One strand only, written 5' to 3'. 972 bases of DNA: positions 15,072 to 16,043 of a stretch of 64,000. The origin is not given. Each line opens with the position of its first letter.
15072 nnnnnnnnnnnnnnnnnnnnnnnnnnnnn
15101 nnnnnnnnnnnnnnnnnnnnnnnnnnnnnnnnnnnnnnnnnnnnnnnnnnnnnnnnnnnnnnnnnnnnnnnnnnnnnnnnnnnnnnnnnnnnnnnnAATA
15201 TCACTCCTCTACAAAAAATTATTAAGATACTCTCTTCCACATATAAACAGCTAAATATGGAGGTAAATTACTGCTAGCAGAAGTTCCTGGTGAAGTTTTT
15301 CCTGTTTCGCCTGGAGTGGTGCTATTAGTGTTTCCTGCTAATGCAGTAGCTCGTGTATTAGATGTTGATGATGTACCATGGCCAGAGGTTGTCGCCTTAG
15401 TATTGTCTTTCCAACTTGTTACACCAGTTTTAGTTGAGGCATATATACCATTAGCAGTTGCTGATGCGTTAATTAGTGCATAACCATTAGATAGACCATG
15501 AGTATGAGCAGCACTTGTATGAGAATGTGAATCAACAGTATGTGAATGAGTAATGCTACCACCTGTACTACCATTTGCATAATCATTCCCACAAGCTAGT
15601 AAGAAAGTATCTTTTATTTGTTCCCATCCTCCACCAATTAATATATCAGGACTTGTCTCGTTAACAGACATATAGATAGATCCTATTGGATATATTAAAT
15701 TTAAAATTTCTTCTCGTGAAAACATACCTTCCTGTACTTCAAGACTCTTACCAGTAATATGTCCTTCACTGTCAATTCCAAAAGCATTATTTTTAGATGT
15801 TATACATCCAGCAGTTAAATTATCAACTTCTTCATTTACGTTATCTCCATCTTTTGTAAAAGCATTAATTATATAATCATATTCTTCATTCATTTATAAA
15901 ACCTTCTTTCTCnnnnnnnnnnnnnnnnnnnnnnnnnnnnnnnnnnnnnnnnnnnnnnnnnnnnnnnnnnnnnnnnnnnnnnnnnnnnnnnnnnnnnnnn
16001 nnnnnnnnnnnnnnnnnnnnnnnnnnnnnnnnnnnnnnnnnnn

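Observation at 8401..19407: RHS polymorphic toxin operon fused to a phage-derived holin / signal-less lysin / tail-collar module: candidate dedicated release system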

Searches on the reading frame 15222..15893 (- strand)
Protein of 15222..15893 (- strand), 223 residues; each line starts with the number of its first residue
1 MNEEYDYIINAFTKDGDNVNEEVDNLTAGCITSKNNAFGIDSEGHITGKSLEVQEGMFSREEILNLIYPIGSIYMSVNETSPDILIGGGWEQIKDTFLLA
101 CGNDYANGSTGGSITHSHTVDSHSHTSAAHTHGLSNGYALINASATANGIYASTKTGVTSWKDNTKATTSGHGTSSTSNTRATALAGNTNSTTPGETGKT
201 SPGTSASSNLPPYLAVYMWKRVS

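Call 4: search_protein_families(library=pfam, proteins=[window:15222-15893:-], max_evalue=0.1)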
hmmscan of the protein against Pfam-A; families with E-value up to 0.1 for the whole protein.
window:15222-15893:- (223 aa): 1 family
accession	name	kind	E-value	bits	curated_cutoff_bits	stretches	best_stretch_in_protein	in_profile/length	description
PF21939.1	Gp10_C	-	6.2e-14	53.6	27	1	63-222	1-139/139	Baseplate structural protein Gp10, C-terminal domain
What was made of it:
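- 15222..15893 (-): Tail-fibre-like 'collar' protein (Gp10_C) with a conserved N-terminal anchor region and a hypervariable insert; obligate partner of the RHS. PF21939 E 6e-14 (call 4).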

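Call 5: search_protein_families(library=phrogs, proteins=[window:15222-15893:-], max_evalue=0.01)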
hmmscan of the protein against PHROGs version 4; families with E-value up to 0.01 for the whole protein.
window:15222-15893:- (223 aa): 4 families
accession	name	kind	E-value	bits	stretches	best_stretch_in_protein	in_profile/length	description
phrog_5717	-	tail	8e-12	45.2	1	59-223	994-1150/1150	tail protein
phrog_24267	-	unknown function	2.8e-11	44.6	1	60-154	136-229/266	-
phrog_6465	-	tail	3.6e-11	44.2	1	22-223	70-281/281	tail protein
phrog_958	-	tail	0.00026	20.5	1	57-222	447-605/606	baseplate wedge subunit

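Call 9: search_protein_families(library=ncbifam, proteins=[window:15222-15893:-], max_evalue=0.01)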
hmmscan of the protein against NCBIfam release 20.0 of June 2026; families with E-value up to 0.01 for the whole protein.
window:15222-15893:- (223 aa): 1 family
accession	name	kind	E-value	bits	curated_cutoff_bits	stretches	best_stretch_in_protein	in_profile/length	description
NF033947.0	PEP-cistern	hypoth_equivalog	0.0089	15.8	60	0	7-63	35-88/195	cistern family PEP-CTERM protein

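Call 10: find_encoding_contigs(protein=window:15222-15893:-, flank=10000, max_places=10)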
Protein window:15222-15893:- (223 aa): 4 contigs read that carry it; 4 places shown.
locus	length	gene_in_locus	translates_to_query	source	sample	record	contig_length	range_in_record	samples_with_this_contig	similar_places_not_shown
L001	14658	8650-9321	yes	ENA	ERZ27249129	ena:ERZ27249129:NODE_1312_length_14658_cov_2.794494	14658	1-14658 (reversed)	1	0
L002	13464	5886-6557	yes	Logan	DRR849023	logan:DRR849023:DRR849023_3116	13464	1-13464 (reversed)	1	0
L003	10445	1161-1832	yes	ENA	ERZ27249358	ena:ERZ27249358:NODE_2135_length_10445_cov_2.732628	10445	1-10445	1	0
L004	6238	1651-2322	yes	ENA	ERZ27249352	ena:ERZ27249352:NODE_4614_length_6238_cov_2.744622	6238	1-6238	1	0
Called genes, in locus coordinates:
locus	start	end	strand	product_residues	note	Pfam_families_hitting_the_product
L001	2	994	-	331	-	?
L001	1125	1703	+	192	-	-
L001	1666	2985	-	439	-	PF01943:Polysacc_synt, PF01554:MatE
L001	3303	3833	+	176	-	PF01944:SpoIIM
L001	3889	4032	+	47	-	-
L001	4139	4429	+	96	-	PF04383:KilA-N (weak)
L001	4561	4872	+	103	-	-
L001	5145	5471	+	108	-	-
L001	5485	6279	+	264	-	PF12844:HTH_19, PF13560:HTH_31, PF01381:HTH_3, PF13443:HTH_26 (weak)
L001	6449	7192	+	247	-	-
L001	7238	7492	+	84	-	-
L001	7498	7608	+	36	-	-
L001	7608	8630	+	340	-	PF08239:SH3_3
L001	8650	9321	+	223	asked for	PF21939:Gp10_C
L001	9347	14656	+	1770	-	?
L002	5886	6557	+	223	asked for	PF21939:Gp10_C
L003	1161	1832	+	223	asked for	PF21939:Gp10_C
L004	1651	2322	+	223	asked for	PF21939:Gp10_C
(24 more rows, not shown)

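Call 12: find_homologous_proteins(query=window:15222-15893:-, max_evalue=0.00001)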
Query window:15222-15893:- (223 aa): 3427 proteins with E <= 0.00001 among 3745 candidates; the best 120 are listed.
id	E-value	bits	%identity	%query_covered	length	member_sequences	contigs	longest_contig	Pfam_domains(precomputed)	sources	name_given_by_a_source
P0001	2.0e-106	373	77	100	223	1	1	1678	PF21939.2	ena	-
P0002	8.1e-59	217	53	100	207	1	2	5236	PF21939.2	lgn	-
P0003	1.3e-57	213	55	99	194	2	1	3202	PF21939.2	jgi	-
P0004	1.1e-55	207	54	99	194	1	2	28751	PF21939.2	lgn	-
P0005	2.3e-54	202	52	99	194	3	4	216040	PF21939.2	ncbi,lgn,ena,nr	ncbi:MAG: hypothetical protein IJN90_05940 [Bacilli bacterium]|nr:hypothetical protein [Bacilli bact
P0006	3.6e-50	189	50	99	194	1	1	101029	PF21939.2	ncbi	-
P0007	5.8e-48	181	46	100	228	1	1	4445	PF21939.2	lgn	-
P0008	1.1e-47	181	50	99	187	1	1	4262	PF21939.2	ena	-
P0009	3.0e-47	179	48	99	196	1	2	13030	PF21939.2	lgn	-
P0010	1.2e-46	177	48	99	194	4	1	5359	PF21939.2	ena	-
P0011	3.8e-46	176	46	98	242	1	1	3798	PF21939.2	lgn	-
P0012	4.8e-46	175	43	99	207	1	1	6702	PF21939.2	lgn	-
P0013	8.8e-46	174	42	100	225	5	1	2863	PF21939.2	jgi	jgi:hypothetical protein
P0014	9.1e-45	171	42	98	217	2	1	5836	PF21939.2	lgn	-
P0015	9.2e-45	171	47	99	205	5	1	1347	PF21939.2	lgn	-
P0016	1.2e-44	171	45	100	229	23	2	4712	PF21939.2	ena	-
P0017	1.5e-44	170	44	99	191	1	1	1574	PF21939.2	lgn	-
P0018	2.0e-44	170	46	98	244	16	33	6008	PF21939.2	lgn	-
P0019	2.3e-44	170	42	97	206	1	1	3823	PF21939.2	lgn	-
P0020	3.9e-44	169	44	99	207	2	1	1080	PF21939.2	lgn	-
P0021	4.4e-44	169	45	100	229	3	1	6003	PF21939.2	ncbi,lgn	-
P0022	4.4e-44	169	44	99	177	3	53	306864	PF21939.2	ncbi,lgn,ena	-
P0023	5.2e-44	169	43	99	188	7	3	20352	PF21939.2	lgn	-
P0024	5.3e-44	169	39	95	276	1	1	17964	PF21939.2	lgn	-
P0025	6.6e-44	168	45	99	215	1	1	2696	PF21939.2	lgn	-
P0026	6.6e-44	168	45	98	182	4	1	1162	PF21939.2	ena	-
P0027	9.7e-44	168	42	97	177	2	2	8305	PF21939.2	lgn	-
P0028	1.0e-43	168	46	98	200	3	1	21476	PF21939.2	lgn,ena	-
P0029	1.1e-43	167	46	99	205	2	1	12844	PF21939.2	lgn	-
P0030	1.2e-43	167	43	100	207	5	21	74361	PF21939.2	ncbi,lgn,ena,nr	ncbi:MAG TPA: hypothetical protein IAB56_06670 [Candidatus Scybalousia intestinigallinarum]|nr:hypot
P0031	1.5e-43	167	42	98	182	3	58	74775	PF21939.2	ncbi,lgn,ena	-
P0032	1.5e-43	167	43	99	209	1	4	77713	PF21939.2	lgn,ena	-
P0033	1.7e-43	167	44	99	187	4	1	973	PF21939.2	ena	-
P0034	2.0e-43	167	46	99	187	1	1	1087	PF21939.2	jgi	jgi:hypothetical protein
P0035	2.0e-43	167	44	99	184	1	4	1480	PF21939.2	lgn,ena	-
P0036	2.8e-43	166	42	99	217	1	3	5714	PF21939.2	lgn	-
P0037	3.3e-43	166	44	100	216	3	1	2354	PF21939.2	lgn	-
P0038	6.4e-43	165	44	98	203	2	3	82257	PF21939.2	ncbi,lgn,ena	-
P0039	8.8e-43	165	43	99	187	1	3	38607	PF21939.2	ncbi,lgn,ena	-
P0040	9.4e-43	164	46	99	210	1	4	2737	PF21939.2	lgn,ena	-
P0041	9.8e-43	164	43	98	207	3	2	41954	PF21939.2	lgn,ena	-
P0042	1.3e-42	164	42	99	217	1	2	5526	PF21939.2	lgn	-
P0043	1.4e-42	164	42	99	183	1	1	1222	PF21939.2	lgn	-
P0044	1.5e-42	164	47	97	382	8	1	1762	PF21939.2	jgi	-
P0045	1.5e-42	164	40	99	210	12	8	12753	PF21939.2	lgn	-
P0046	1.6e-42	164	43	99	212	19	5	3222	PF21939.2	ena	-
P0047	2.5e-42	163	41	99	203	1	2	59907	PF21939.2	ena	-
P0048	2.6e-42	163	46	98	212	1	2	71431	PF21939.2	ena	-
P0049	3.2e-42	163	36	100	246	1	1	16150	PF21939.2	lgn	-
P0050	3.4e-42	163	41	95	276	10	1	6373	PF21939.2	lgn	-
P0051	3.8e-42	162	44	98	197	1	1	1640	PF21939.2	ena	-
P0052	3.8e-42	162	42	100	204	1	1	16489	PF21939.2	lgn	-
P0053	3.8e-42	162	44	100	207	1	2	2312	PF21939.2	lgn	-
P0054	4.7e-42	162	41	99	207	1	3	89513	PF21939.2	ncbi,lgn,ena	-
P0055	8.5e-42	161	45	97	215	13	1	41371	PF21939.2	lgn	-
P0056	1.1e-41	161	45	99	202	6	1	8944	PF21939.2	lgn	-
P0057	1.1e-41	161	43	100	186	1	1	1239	PF21939.2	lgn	-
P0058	1.3e-41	161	42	99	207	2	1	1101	PF21939.2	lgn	-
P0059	1.4e-41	161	42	98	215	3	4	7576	PF21939.2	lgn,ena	-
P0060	1.4e-41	161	44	99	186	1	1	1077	PF21939.2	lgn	-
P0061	1.4e-41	161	44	98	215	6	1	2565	PF21939.2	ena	-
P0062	1.5e-41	160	42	99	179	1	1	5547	PF21939.2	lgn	-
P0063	2.0e-41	160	42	98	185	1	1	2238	PF21939.2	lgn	-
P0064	2.0e-41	160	43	100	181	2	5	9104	PF21939.2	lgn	-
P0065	2.2e-41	160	44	99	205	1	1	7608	PF21939.2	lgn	-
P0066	2.8e-41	160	43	99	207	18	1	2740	PF21939.2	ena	-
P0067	3.5e-41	159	39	97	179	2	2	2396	PF21939.2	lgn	-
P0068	3.5e-41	159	42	98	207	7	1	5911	PF21939.2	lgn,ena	-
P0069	4.7e-41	159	44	99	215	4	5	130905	PF21939.2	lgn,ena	-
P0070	5.3e-41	159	41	100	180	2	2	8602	PF21939.2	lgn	-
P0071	5.6e-41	159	42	100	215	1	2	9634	PF21939.2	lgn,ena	-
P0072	5.8e-41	159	41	99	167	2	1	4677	PF21939.2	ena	-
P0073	6.0e-41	159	44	96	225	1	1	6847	PF21939.2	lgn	-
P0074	7.1e-41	158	41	100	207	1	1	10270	PF21939.2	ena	-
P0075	7.8e-41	158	40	99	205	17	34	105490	PF21939.2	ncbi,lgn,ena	-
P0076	8.9e-41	158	43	99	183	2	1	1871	PF21939.2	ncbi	-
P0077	9.3e-41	158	42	100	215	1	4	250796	PF21939.2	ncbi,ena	-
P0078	9.7e-41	158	40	98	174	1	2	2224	PF21939.2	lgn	-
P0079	1.1e-40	158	41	98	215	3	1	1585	PF21939.2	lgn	-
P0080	1.6e-40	157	42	99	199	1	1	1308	PF21939.2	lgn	-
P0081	2.2e-40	157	43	98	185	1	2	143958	PF21939.2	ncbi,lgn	-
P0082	2.2e-40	157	42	99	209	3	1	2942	PF21939.2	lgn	-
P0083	2.4e-40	157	45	99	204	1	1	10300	PF21939.2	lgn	-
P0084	2.5e-40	156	42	100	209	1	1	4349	PF21939.2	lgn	-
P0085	2.6e-40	156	40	99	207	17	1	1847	PF21939.2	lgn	-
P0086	2.7e-40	156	45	98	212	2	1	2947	PF21939.2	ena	-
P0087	3.3e-40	156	43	98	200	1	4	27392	PF21939.2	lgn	-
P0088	3.6e-40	156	41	99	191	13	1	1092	PF21939.2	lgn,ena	-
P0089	4.3e-40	156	44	98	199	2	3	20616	PF21939.2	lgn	-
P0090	4.3e-40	156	43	98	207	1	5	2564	PF21939.2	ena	-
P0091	4.6e-40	156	43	99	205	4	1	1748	PF21939.2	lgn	-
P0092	5.0e-40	156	43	100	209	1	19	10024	PF21939.2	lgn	-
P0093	6.0e-40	155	47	97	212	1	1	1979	PF21939.2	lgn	-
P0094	6.8e-40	155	40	100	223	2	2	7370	PF21939.2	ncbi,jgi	jgi:hypothetical protein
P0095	7.6e-40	155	42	98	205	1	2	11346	PF21939.2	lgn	-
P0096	9.9e-40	155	42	100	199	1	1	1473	PF21939.2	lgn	-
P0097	1.3e-39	154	41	98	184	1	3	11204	PF21939.2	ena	-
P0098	1.4e-39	154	43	99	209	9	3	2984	PF21939.2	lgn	-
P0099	1.7e-39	154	39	98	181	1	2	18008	PF21939.2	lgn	-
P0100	1.8e-39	154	42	92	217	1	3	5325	PF21939.2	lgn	-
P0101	2.8e-39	153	43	99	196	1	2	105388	PF21939.2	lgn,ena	-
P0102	3.0e-39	153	41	97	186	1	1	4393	PF21939.2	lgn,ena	-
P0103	3.3e-39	153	40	100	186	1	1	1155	PF21939.2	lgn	-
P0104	3.9e-39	153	44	96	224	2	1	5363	PF21939.2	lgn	-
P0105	4.0e-39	153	41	97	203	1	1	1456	PF21939.2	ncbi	-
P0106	5.0e-39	152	42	98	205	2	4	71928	PF21939.2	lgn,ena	-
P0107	5.8e-39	152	42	98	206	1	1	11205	PF21939.2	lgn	-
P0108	6.5e-39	152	43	100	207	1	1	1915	PF21939.2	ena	-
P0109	7.0e-39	152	43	98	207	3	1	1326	PF21939.2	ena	-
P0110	8.5e-39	151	39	97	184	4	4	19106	PF21939.2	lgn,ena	-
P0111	8.6e-39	151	42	98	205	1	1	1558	PF21939.2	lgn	-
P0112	1.0e-38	151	41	98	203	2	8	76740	PF21939.2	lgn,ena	-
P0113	1.3e-38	151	41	97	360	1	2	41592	PF21939.2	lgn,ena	-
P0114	1.3e-38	151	41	98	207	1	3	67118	PF21939.2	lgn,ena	-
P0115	2.2e-38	150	42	98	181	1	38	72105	PF21939.2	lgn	-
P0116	2.6e-38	150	41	99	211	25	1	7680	PF21939.2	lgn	-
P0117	2.6e-38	150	41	98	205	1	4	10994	PF21939.2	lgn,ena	-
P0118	3.0e-38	150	41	98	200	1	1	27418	PF21939.2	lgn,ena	-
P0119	3.2e-38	150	39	98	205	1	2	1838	PF21939.2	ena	-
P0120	3.4e-38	150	43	98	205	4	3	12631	PF21939.2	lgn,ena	-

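Call 13: find_encoding_contigs(protein=P0005, flank=10000, max_places=2)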
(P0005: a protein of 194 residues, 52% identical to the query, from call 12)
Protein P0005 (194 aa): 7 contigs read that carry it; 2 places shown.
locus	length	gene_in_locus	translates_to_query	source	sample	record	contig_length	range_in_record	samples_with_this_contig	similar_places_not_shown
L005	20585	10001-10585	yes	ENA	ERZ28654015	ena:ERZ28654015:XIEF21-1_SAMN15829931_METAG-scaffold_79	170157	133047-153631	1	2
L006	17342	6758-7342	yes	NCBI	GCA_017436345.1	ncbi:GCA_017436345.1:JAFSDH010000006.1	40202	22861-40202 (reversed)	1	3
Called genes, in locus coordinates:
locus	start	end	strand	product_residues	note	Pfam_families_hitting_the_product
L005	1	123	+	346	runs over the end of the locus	PF01832:Glucosaminidase (weak)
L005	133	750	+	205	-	-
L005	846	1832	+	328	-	PF00953:Glycos_transf_4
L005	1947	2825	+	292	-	-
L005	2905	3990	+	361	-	PF01098:FTSW_RODA_SPOVE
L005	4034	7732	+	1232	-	PF18998:Flg_new_2 (faint), PF09479:Flg_new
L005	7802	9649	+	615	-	PF08341:TED (weak)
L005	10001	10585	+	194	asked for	PF21939:Gp10_C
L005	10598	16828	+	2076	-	PF05593:RHS_repeat (faint), PF25023:TEN_YD-shell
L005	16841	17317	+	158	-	-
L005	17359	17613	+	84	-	-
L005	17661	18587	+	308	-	PF01510:Amidase_2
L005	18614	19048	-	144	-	PF01047:MarR (faint), PF12844:HTH_19, PF13384:HTH_23 (faint), PF13443:HTH_26 (faint), PF13560:HTH_31 (weak), PF01381:HTH_3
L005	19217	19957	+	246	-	PF01381:HTH_3, PF12844:HTH_19, PF13443:HTH_26, PF13560:HTH_31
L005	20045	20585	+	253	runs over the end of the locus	-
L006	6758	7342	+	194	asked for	PF21939:Gp10_C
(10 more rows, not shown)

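Call 14: find_encoding_contigs(protein=P0022, flank=10000, max_places=2)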
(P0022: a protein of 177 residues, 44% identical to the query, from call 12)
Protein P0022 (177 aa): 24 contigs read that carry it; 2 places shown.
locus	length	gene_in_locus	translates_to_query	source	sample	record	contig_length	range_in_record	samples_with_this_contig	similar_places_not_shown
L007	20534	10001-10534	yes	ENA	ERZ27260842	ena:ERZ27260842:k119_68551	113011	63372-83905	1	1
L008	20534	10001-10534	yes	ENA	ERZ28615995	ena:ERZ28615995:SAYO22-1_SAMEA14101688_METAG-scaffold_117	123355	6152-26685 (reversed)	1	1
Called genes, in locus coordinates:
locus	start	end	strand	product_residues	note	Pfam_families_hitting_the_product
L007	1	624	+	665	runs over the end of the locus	PF00456:Transketolase_N, PF13292:DXP_synthase_N (faint), PF02779:Transket_pyr, PF22613:Transketolase_C_1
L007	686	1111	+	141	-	PF10747:SirA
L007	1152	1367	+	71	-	PF03672:UPF0154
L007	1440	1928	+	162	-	PF00293:NUDIX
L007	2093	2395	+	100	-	PF00829:Ribosomal_L21p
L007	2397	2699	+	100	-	PF04327:Peptidase_Prp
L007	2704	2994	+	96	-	PF01016:Ribosomal_L27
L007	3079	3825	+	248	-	PF05116:S6PP (weak), PF08282:Hydrolase_3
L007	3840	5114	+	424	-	PF01018:GTP1_OBG, PF02421:FeoB_N, PF01926:MMR_HSR1, PF09269:DUF1967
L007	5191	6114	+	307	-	PF00056:Ldh_1_N, PF02866:Ldh_1_C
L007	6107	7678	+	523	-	-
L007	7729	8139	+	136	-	PF01029:NusB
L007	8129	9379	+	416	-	PF13742:tRNA_anti_2, PF01336:tRNA_anti-codon, PF02601:Exonuc_VII_L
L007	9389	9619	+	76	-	PF02609:Exonuc_VII_S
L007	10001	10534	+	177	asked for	PF21939:Gp10_C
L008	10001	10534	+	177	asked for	PF21939:Gp10_C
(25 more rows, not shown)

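Call 15: find_encoding_contigs(protein=P0030, flank=10000, max_places=2)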
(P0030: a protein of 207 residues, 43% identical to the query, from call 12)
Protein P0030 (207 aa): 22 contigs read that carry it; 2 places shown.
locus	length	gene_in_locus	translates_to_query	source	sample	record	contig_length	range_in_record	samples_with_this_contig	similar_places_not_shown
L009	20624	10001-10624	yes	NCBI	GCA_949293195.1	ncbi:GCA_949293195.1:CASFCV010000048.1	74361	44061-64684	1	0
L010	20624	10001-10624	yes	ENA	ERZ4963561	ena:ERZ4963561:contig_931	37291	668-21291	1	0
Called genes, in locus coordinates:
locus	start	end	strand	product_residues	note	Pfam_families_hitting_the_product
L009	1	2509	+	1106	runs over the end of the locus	PF17757:UvrB_inter, PF02559:CarD_TRCF_RID, PF00270:DEAD, PF04851:ResIII, PF00271:Helicase_C, PF03461:TRCF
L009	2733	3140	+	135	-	-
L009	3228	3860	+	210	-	-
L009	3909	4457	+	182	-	PF04014:MazE_antitoxin, PF15714:SpoVT_C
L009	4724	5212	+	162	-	PF00692:dUTPase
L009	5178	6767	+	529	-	PF00133:tRNA-synt_1, PF01406:tRNA-synt_1e (weak), PF01921:tRNA-synt_1f (faint), PF09334:tRNA-synt_1g, PF00133:tRNA-synt_1, PF08264:Anticodon_1 (faint), PF19303:Anticodon_3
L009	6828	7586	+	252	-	PF01026:TatD_DNase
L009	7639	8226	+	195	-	-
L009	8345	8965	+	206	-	-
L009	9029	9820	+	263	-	PF00398:RrnaAD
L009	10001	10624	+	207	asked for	PF21939:Gp10_C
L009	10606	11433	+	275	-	-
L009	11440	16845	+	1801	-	PF25023:TEN_YD-shell (faint), PF20148:DUF6531 (faint), PF05593:RHS_repeat (faint)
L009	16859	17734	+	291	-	-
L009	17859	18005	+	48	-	-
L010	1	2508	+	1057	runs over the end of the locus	?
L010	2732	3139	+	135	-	-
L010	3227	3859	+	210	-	-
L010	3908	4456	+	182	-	PF04014:MazE_antitoxin, PF15714:SpoVT_C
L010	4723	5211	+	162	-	PF00692:dUTPase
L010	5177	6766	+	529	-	PF00133:tRNA-synt_1, PF01406:tRNA-synt_1e (weak), PF01921:tRNA-synt_1f (faint), PF09334:tRNA-synt_1g, PF00133:tRNA-synt_1, PF08264:Anticodon_1 (faint), PF19303:Anticodon_3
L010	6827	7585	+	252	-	PF01026:TatD_DNase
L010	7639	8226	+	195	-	-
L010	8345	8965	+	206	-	-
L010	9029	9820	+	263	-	PF00398:RrnaAD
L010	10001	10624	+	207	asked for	PF21939:Gp10_C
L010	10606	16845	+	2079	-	PF25023:TEN_YD-shell (faint), PF20148:DUF6531 (weak), PF05593:RHS_repeat (faint)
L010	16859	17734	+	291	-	-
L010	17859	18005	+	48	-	-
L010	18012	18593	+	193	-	PF16804:DUF5071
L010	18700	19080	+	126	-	PF06271:RDD (weak)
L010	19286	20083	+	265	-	-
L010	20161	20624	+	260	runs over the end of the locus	PF05582:Peptidase_U57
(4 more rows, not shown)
